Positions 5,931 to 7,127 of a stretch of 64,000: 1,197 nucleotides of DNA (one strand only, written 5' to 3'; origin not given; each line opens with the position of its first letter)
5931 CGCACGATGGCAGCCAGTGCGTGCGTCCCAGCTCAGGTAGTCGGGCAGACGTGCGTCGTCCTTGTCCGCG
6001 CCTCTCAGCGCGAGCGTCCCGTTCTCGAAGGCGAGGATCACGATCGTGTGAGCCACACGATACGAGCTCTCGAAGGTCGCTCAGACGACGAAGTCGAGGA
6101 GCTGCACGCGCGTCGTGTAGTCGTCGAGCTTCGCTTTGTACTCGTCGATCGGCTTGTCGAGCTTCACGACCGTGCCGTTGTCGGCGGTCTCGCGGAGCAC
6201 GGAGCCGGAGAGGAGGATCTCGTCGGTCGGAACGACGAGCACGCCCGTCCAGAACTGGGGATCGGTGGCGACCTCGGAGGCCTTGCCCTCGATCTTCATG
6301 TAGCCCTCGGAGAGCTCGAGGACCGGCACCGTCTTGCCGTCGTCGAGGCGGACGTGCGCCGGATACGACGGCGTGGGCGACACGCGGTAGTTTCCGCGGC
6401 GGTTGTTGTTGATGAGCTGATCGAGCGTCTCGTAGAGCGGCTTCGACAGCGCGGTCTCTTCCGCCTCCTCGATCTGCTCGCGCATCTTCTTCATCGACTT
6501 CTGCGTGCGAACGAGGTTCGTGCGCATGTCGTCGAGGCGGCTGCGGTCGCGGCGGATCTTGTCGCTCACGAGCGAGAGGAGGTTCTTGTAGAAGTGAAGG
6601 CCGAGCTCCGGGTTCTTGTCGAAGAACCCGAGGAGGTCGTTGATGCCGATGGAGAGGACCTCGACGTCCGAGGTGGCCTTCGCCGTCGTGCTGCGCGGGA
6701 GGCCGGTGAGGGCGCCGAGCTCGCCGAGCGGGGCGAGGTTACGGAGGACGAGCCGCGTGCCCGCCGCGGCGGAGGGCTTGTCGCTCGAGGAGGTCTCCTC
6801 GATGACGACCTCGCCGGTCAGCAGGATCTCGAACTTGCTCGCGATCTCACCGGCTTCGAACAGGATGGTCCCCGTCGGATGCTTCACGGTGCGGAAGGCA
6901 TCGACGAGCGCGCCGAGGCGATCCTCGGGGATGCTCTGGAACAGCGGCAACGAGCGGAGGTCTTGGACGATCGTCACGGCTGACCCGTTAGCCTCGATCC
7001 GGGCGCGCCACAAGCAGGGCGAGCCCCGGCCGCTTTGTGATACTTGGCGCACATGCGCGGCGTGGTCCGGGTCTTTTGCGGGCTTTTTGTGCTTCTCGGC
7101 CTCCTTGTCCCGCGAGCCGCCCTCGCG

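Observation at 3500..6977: Three-gene overlapping operon: cNMP-binding/PilZ-like sensor, XPB-type helicase, Bax1(DUF790)-like nuclease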

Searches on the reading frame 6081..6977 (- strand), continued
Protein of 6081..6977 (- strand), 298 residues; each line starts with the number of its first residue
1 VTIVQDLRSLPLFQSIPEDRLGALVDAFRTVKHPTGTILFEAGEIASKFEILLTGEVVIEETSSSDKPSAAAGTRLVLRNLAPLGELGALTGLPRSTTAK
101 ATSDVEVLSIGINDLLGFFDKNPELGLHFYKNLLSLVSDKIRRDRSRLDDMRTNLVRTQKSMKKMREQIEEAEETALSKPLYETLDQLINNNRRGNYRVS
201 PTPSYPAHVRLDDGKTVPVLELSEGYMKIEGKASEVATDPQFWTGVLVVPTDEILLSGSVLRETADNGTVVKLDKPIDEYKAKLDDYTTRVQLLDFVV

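Call 32: fold_search(model_id=the predicted structure, library=pdb)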
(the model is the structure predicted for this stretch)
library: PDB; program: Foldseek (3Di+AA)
matches with E <= 10: 1361; with E <= 0.001: 615
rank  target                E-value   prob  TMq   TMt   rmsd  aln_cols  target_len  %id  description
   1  3h3u_B                5.3e-09  1.00  0.40  0.55  15.0       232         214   16  Crystal structure of CRP (cAMP receptor Protein) from Mycobacterium tuberculosis (released 2010-02-02)
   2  4ev0_A                6.3e-09  1.00  0.40  0.54   3.6       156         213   20  Crystal Structure of Thermus thermophilus Catabolite Activator Protein (released 2012-06-20)
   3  3d0s_B                7.4e-09  1.00  0.42  0.55  14.4       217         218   18  cAMP receptor protein from m.tuberculosis, cAMP-free form (released 2009-02-03)
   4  2pqq_B                7.9e-09  1.00  0.40  0.79   2.5       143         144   24  Structural Genomics, the crystal structure of the N-terminal domain of a transcriptional regulator from Streptomyces c (released 2007-06-05)
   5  3r6s_F                1.1e-08  1.00  0.41  0.53   2.8       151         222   20  Crystal structure of GlxR transcription factor from Corynebacterium glutamicum with cAMP (released 2012-03-28)
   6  2pqq_A                1.5e-08  1.00  0.38  0.73   2.9       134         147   24  Structural Genomics, the crystal structure of the N-terminal domain of a transcriptional regulator from Streptomyces c (released 2007-06-05)
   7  3r6s_C                1.5e-08  1.00  0.40  0.52   3.4       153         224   20  Crystal structure of GlxR transcription factor from Corynebacterium glutamicum with cAMP (released 2012-03-28)
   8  2pqq_C                1.8e-08  1.00  0.40  0.80   2.8       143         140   22  Structural Genomics, the crystal structure of the N-terminal domain of a transcriptional regulator from Streptomyces c (released 2007-06-05)
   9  4byy_B                1.8e-08  1.00  0.41  0.58   2.9       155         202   20  Apo GlxR (released 2014-07-30)
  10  1u12_B                2.3e-08  1.00  0.36  0.78   2.9       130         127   25  M. loti cyclic nucleotide binding domain mutant (released 2004-11-30)
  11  4a2u_H                3.0e-08  1.00  0.40  0.50  13.1       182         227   21  CRP(CAP) from Myco. Tuberculosis, with cAMP (released 2012-10-10)
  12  4ev0_D                3.4e-08  1.00  0.38  0.52   2.8       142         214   22  Crystal Structure of Thermus thermophilus Catabolite Activator Protein (released 2012-06-20)
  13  3r6s_A                3.4e-08  1.00  0.40  0.51   3.5       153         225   20  Crystal structure of GlxR transcription factor from Corynebacterium glutamicum with cAMP (released 2012-03-28)
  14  3d0s_A                4.0e-08  1.00  0.37  0.48   3.6       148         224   23  cAMP receptor protein from m.tuberculosis, cAMP-free form (released 2009-02-03)
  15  4cyd_A                4.5e-08  1.00  0.39  0.51   3.5       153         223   21  GlxR bound to cAMP (released 2014-12-17)
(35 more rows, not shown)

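Call 57: find_encoding_contigs(protein=P0092, flank=7000, max_places=1)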
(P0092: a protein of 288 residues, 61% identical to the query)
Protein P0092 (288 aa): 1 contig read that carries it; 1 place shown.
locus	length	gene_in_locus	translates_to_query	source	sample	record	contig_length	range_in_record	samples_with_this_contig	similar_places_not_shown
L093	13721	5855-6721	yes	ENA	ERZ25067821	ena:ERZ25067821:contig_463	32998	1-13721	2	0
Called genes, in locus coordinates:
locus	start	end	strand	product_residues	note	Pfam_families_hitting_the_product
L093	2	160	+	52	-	?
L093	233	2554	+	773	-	PF00884:Sulfatase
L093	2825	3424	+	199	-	-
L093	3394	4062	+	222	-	PF01764:Lipase_3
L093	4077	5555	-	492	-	PF00069:Pkinase, PF07714:PK_Tyr_Ser-Thr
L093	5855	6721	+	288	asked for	PF00027:cNMP_binding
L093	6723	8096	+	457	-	PF18458:XPB_DRD, PF00270:DEAD, PF04851:ResIII, PF16203:ERCC3_RAD25_C, PF00271:Helicase_C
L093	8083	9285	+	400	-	PF05626:DUF790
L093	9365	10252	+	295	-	PF00487:FA_desaturase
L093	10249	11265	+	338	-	PF00355:Rieske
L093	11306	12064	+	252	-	-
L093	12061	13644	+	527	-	PF03321:GH3, PF23571:GH3_M, PF23572:GH3_C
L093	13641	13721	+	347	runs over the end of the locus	PF00355:Rieske, PF19112:VanA_C, PF08417:PaO (weak)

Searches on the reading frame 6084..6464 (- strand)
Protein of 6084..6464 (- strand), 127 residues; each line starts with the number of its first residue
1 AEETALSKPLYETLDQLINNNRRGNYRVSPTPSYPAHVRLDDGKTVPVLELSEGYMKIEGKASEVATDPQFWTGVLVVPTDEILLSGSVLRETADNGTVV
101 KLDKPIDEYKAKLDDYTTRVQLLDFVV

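Call 33: predict_structure(alignment_id=A2)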
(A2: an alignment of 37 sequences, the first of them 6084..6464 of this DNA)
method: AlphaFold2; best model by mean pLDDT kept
length: 127 residues; sequences in the alignment: 37
mean_pLDDT: 84.1   pTM: 0.74
mean pLDDT of the five models: 84.1, 72.0, 68.9, 67.7, 66.4
residues with pLDDT >= 90: 67; 70-90: 33; 50-70: 25; < 50: 2
segments of 3 or more residues with pLDDT < 50: none
pLDDT, mean of each block of 10 residues (from residue 1): 60 66 69 93 94 92 93 93 94 95 83 85 72
secondary structure, 60 per line:
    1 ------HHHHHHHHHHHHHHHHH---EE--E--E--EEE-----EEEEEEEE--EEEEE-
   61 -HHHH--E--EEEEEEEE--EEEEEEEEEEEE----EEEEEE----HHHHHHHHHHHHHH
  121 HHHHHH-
elements in order: H7-23 E37-39 E45-52 E55-59 H62-65 E71-78 E81-92 E97-102 H107-126

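Call 35: search_solved_structures(query=window:6084-6464:-, max_evalue=10)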
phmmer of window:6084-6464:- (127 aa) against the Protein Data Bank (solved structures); distinct sequences matched with E-value up to 10: 3.
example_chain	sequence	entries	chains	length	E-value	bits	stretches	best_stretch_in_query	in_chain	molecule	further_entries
8v14_A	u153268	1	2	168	0.27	14.8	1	33-65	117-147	NMDA receptor auxiliary protein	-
2ehw_A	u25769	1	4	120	0.56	13.8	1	33-78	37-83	Hypothetical protein TTHB059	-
9gtz_A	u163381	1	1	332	1.4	12.5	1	56-82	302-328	Interleukin enhancer-binding factor 2 homolog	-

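Call 36: fold_search(model_id=the predicted structure, library=pdb)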
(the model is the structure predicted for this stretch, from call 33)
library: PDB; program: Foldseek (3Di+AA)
matches with E <= 10: 1087; with E <= 0.001: 15
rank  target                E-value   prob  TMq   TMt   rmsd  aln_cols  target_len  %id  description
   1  9b8v_E                1.8e-04  1.00  0.47  0.09   3.8        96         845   23  AlphaFold2 informed cryo-EM model of the E. coli cellulose synthase BcsAG3B6 complex (released 2025-02-19)
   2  4xrn_A                2.8e-04  1.00  0.49  0.58   4.5       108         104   13  Pilz domain with c-di-gmp of a protein from Pseudomonas aeruginosa (released 2016-02-03)
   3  4rt0_C                2.8e-04  1.00  0.52  0.60   4.1       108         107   14  Structure of the Alg44 PilZ domain from Pseudomonas aeruginosa PAO1 in complex with c-di-GMP (released 2015-04-08)
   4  4xrn_B                2.8e-04  1.00  0.48  0.58   4.6       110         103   13  Pilz domain with c-di-gmp of a protein from Pseudomonas aeruginosa (released 2016-02-03)
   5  4rt1_A                3.1e-04  1.00  0.60  0.69   3.3       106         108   14  Structure of the Alg44 PilZ domain (R95A mutant) from Pseudomonas aeruginosa PAO1 in complex with c-di-GMP (released 2015-04-08)
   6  4rt1_B                3.1e-04  1.00  0.50  0.57   4.4       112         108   10  Structure of the Alg44 PilZ domain (R95A mutant) from Pseudomonas aeruginosa PAO1 in complex with c-di-GMP (released 2015-04-08)
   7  4rt0_B                3.5e-04  1.00  0.57  0.66   3.2       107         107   16  Structure of the Alg44 PilZ domain from Pseudomonas aeruginosa PAO1 in complex with c-di-GMP (released 2015-04-08)
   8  5ejl                  4.0e-04  1.00  0.48  0.29   6.1       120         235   12  MrkH, A novel c-di-GMP dependence transcription regulatory factor. (released 2016-10-19)
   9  4q63                  4.4e-04  1.00  0.55  0.72   3.2        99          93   18  Crystal Structure of Legionella Uncharacterized Protein Lpg0364 (released 2014-05-07)
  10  4xrn_C                5.3e-04  1.00  0.53  0.61   4.3       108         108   11  Pilz domain with c-di-gmp of a protein from Pseudomonas aeruginosa (released 2016-02-03)
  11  9fp0_A                5.6e-04  1.00  0.49  0.10   8.9       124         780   21  Cryo-EM structure of the 'crown'less Bcs macrocomplex for E. coli cellulose secretion in non-saturating c-di-GMP (loca (released 2024-10-16)
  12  4rt0_A                6.3e-04  1.00  0.57  0.66   3.2       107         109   18  Structure of the Alg44 PilZ domain from Pseudomonas aeruginosa PAO1 in complex with c-di-GMP (released 2015-04-08)
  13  4xrn_D                6.3e-04  1.00  0.51  0.60   3.8        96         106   14  Pilz domain with c-di-gmp of a protein from Pseudomonas aeruginosa (released 2016-02-03)
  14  9fnn_A                7.5e-04  1.00  0.57  0.11   3.4       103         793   20  Cryo-EM structure of the c-di-GMP-saturated 'crown'less Bcs macrocomplex for cellulose secretion in E. coli (released 2024-10-16)
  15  7mie                  7.5e-04  1.00  0.49  0.28   6.7       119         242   17  Crystal structure of the Borreliella burgdorferi PlzA protein in complex with c-di-GMP (released 2021-06-30)
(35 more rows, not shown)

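Call 44: search_protein_families(library=pfam, proteins=[window:6084-6464:-], max_evalue=1)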
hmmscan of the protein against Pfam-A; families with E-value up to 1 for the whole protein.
window:6084-6464:- (127 aa): 0 families

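Call 74: search_protein_representatives(protein=window:6084-6464:-)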
Query: 127 residues. Proteins with E-value up to 0.001 (for the whole library): 77; up to 1e-10: 41; up to 1e-30: 3. The best 77 are listed.
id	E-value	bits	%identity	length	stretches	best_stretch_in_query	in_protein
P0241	2.4e-45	169.9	62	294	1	2-127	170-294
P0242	3.8e-34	133.8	96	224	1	59-127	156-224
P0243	8.4e-33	129.5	67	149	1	1-93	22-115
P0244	7.0e-28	113.6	48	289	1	2-127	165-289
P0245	3.1e-27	111.5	65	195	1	39-127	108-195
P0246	1.6e-25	106.0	52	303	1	2-127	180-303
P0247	1.9e-23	99.3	49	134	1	1-127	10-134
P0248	3.9e-23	98.2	50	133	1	3-127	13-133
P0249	4.2e-22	94.9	44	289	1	1-127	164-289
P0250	7.5e-20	87.7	50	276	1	2-127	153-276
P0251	1.4e-19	86.8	43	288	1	1-127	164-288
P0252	3.0e-19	85.7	57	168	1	46-127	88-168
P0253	1.6e-18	83.4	44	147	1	1-127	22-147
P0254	1.7e-18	83.3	50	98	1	28-127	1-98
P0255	2.2e-18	82.9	43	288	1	3-127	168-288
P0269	7.9e-13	65.0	36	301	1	2-126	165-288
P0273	4.8e-12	62.4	35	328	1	3-127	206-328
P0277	4.2e-11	59.4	36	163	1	3-127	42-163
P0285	1.5e-09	54.4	33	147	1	4-127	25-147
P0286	1.5e-09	54.4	36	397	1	3-126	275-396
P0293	2.4e-08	50.5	33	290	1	2-126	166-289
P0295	2.1e-07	47.5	33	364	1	4-127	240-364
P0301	2.7e-06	43.9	42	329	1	4-63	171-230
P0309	3.6e-05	40.3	27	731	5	50-116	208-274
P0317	6.4e-04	36.2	30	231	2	22-110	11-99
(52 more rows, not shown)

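Call 75: search_protein_families(library=pfam, proteins=[P0309, P0317, P0286, P0295, P0273, P0301, P0269, P0293, P0285, P0277], max_evalue=0.01)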
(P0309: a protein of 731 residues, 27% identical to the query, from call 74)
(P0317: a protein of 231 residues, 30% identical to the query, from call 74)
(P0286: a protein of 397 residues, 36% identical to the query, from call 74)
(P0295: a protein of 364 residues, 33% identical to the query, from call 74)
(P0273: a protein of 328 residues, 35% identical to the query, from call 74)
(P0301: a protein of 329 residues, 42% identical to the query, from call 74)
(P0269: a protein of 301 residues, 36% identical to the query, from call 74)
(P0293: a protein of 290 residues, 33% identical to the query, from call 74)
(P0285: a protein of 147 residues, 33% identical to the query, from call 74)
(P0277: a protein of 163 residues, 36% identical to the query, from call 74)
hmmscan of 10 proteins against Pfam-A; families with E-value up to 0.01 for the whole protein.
P0309 (731 aa): 6 families
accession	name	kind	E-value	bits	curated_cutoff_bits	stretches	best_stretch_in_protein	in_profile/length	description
PF21729.3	IRX15_IRX15L_GXM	-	1.4e-06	28.4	27.8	0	199-218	13-32/189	IRX15/IRX15L/GXM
PF00166.26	Cpn10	-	3.1e-06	27.6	21.1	0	445-504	5-68/93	Chaperonin 10 Kd subunit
PF17972.7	bMG5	-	9.6e-05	23.2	26.5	0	334-375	34-75/127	Bacterial Alpha-2-macroglobulin MG5 domain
PF09619.16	YscW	-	0.00029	21.6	22.6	0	321-357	62-98/107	Type III secretion system lipoprotein chaperone (YscW)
PF18848.6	baeRF_family6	-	0.0083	16.9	27.5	0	515-544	102-130/149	Bacterial archaeo-eukaryotic release factor family 6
PF14475.11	Mso1_Sec1_bdg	-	0.0091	16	29.1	0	240-257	4-21/40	Sec1-binding region of Mso1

P0317 (231 aa): 1 family
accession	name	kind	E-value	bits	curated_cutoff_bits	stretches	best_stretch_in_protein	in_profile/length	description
PF07238.19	PilZ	-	0.00021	22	22.5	0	10-87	1-77/102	PilZ domain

P0286 (397 aa): 1 family
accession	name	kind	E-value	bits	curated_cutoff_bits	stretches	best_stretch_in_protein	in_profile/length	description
PF00027.35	cNMP_binding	-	9.8e-12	45.1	27.5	1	141-223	2-89/89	Cyclic nucleotide-binding domain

P0295 (364 aa): 1 family
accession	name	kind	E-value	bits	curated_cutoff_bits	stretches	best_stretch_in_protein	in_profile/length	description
PF00027.35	cNMP_binding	-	1.1e-08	35.3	27.5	1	110-185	7-87/89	Cyclic nucleotide-binding domain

P0273 (328 aa): 1 family
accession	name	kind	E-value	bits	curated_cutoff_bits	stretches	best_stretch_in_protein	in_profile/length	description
PF00027.35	cNMP_binding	-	3.6e-11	43.3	27.5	1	77-154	7-89/89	Cyclic nucleotide-binding domain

P0301 (329 aa): 1 family
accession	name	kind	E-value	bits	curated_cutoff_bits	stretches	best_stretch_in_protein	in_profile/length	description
PF00027.35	cNMP_binding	-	1.4e-09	38.2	27.5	1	39-118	5-89/89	Cyclic nucleotide-binding domain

P0269 (301 aa): 1 family
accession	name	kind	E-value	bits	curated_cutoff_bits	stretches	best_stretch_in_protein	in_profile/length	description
PF00027.35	cNMP_binding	-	8.1e-10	39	27.5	1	32-114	2-89/89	Cyclic nucleotide-binding domain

P0293 (290 aa): 1 family
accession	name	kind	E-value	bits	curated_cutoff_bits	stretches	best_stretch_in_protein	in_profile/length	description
PF00027.35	cNMP_binding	-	3.4e-09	37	27.5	1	33-115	2-89/89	Cyclic nucleotide-binding domain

P0285 (147 aa): 1 family
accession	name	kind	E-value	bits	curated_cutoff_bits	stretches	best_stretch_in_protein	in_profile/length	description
PF15476.11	SAP25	-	0.0046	17.1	27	1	14-129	78-192/202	Histone deacetylase complex subunit SAP25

P0277 (163 aa): 0 families
